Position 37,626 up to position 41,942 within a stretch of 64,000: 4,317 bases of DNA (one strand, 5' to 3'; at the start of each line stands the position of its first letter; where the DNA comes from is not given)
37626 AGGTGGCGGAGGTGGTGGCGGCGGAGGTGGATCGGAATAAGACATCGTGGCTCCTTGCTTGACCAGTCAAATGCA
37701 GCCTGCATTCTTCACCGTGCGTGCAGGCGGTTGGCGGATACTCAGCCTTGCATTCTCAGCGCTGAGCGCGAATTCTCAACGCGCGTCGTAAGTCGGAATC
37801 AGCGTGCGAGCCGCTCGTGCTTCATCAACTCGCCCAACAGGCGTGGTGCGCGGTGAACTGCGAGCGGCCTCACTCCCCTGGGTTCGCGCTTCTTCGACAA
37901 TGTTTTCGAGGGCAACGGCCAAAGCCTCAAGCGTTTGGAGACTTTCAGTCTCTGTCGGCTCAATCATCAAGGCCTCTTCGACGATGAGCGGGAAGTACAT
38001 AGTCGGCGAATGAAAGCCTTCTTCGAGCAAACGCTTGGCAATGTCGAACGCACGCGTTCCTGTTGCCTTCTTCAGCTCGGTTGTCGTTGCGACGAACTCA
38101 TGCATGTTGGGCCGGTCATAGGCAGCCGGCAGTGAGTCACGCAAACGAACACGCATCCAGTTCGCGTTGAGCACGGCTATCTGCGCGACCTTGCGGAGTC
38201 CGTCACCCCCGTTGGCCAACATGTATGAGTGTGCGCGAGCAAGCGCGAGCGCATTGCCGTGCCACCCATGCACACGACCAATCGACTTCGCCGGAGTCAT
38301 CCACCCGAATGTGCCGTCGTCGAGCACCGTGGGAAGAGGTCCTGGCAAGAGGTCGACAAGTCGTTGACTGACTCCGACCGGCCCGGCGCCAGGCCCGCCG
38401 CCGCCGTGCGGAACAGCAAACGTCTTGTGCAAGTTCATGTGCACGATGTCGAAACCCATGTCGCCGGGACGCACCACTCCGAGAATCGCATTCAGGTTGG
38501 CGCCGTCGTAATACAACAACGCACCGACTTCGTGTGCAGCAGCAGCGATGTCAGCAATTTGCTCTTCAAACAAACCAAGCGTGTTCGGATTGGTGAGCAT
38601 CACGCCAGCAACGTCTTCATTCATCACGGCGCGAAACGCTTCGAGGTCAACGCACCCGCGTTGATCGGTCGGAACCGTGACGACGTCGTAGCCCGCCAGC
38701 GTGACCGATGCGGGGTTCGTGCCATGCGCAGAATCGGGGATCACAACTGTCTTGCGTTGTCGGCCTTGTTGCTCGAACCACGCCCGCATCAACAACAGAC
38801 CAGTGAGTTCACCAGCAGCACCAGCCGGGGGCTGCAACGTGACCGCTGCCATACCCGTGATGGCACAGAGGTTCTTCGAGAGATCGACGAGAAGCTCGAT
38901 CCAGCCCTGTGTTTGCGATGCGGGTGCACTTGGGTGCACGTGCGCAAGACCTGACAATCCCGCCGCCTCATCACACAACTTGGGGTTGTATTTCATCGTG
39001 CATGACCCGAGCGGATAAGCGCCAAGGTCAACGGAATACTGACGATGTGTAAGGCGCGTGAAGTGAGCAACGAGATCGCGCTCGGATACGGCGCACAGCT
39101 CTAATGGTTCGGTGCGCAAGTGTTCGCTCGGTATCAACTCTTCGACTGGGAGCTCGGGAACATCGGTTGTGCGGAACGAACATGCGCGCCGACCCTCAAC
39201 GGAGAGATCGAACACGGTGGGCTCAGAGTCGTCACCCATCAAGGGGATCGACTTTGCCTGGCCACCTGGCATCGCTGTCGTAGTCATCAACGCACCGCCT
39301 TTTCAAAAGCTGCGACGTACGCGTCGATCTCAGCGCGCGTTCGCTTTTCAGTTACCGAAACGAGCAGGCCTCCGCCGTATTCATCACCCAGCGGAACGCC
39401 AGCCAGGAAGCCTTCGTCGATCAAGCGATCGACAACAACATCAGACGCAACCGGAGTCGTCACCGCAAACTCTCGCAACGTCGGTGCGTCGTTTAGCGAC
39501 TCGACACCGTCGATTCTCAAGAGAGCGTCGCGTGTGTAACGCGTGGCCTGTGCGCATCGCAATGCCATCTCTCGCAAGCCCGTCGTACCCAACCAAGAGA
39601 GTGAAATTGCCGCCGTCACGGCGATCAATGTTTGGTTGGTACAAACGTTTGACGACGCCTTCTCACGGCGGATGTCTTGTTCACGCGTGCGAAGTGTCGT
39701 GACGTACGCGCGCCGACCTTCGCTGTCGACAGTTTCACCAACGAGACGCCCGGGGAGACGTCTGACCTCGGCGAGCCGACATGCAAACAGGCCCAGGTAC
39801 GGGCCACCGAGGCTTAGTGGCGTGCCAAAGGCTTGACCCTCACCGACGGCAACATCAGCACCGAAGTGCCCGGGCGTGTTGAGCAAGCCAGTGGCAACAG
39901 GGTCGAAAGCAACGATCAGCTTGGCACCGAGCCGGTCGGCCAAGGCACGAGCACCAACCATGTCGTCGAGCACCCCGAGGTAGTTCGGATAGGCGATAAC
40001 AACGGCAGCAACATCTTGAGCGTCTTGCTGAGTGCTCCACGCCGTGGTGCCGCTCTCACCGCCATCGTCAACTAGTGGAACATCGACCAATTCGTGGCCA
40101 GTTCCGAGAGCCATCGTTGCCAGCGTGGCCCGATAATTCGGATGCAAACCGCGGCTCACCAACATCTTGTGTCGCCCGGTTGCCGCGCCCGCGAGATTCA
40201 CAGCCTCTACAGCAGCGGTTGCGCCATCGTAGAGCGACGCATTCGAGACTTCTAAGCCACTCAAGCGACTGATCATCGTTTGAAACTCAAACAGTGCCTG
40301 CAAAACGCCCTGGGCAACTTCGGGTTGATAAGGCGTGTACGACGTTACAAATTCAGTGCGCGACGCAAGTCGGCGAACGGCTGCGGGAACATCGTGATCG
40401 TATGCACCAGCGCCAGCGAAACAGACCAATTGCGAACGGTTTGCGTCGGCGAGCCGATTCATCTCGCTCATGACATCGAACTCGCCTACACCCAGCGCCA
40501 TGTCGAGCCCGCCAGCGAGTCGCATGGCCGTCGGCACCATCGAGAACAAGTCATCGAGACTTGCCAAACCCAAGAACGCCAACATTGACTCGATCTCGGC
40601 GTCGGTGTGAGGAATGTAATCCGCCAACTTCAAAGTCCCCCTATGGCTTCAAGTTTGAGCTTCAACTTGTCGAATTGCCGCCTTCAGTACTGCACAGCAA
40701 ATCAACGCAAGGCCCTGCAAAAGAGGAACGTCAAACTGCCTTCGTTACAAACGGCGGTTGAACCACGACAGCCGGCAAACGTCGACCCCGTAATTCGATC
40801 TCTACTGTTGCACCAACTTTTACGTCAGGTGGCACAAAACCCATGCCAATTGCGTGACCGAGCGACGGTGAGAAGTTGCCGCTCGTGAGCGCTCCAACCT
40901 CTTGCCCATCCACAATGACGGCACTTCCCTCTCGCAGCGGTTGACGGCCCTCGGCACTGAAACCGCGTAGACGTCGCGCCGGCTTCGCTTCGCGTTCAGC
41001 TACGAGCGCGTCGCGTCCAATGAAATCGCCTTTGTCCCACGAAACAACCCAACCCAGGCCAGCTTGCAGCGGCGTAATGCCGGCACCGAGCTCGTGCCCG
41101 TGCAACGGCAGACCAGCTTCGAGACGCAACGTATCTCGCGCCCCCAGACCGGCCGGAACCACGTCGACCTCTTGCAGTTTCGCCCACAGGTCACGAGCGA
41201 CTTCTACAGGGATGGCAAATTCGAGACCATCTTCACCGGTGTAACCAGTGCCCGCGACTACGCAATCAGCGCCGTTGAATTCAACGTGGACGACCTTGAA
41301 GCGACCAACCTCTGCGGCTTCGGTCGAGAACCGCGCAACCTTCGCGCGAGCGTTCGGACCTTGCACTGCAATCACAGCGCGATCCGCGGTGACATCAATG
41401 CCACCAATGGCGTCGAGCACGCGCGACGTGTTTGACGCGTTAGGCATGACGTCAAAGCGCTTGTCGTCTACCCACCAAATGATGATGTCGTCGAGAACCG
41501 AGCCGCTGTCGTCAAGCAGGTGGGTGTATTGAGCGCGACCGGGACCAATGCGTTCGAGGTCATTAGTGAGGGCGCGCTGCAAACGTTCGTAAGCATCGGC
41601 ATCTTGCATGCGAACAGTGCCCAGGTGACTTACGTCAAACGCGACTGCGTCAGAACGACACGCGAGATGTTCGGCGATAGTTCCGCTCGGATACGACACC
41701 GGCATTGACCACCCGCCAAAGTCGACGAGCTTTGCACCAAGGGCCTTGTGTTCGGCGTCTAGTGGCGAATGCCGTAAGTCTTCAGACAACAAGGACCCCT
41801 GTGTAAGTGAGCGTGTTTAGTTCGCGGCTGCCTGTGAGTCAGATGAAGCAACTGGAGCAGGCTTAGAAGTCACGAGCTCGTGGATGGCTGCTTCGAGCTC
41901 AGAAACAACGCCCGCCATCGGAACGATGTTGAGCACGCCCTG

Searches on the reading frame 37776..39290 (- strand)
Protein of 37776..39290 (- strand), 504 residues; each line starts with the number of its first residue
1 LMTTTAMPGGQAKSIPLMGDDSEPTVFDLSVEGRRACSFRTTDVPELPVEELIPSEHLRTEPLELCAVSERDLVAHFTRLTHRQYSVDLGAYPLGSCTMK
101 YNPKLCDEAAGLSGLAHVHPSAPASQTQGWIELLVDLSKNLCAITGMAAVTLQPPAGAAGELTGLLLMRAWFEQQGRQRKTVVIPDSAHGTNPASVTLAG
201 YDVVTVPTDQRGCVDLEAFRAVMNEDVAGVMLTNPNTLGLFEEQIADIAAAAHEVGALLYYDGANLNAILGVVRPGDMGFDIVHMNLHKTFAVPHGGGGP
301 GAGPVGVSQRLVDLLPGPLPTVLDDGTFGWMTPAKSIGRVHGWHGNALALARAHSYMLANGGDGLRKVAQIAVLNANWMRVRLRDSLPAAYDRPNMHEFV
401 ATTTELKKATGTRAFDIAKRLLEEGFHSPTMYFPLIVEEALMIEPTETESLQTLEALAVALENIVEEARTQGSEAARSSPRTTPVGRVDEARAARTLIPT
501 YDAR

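Call 61: search_protein_families(library=pfam, proteins=[window:37776-39290:-], max_evalue=0.00001)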
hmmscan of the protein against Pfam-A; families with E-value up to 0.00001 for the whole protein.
window:37776-39290:- (504 aa): 3 families
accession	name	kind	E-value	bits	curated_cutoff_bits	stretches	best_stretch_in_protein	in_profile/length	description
PF21478.3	GcvP2_C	-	1.5e-23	83.4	27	1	369-472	2-106/122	Glycine dehydrogenase, C-terminal domain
PF02347.22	GDC-P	-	9.8e-13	48.2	26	1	126-319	104-287/429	Glycine cleavage system P-protein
PF00266.25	Aminotran_5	-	1.8e-07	30.9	21.5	1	173-296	83-207/371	Aminotransferase class-V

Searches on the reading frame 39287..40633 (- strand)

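Call 61: search_protein_families(library=pfam, proteins=[window:39287-40633:-], max_evalue=0.00001)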
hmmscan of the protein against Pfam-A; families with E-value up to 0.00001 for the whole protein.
window:39287-40633:- (448 aa): 1 family
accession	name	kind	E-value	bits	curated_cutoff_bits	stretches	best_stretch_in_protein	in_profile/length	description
PF02347.22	GDC-P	-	3.8e-113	379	26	1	6-442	3-428/429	Glycine cleavage system P-protein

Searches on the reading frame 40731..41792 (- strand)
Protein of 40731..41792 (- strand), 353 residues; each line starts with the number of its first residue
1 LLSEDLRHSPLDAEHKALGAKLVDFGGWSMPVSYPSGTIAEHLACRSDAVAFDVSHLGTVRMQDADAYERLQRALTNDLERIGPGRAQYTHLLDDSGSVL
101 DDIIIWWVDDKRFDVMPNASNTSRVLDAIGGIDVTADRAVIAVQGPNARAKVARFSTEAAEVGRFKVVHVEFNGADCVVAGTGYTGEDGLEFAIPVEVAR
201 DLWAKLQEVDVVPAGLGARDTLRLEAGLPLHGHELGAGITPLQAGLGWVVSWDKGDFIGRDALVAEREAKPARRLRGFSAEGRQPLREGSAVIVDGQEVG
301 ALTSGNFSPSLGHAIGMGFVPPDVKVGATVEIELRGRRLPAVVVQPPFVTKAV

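Call 61: search_protein_families(library=pfam, proteins=[window:40731-41792:-], max_evalue=0.00001)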
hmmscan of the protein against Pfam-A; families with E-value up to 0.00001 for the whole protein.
window:40731-41792:- (353 aa): 2 families
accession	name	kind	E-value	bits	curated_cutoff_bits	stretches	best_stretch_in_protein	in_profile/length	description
PF01571.26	GCV_T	-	2.8e-72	243.5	25.6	1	11-249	1-255/255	Aminomethyltransferase folate-binding domain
PF08669.17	GCV_T_C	-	9.3e-23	80.4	25.9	1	273-349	1-79/80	Glycine cleavage T-protein C-terminal barrel domain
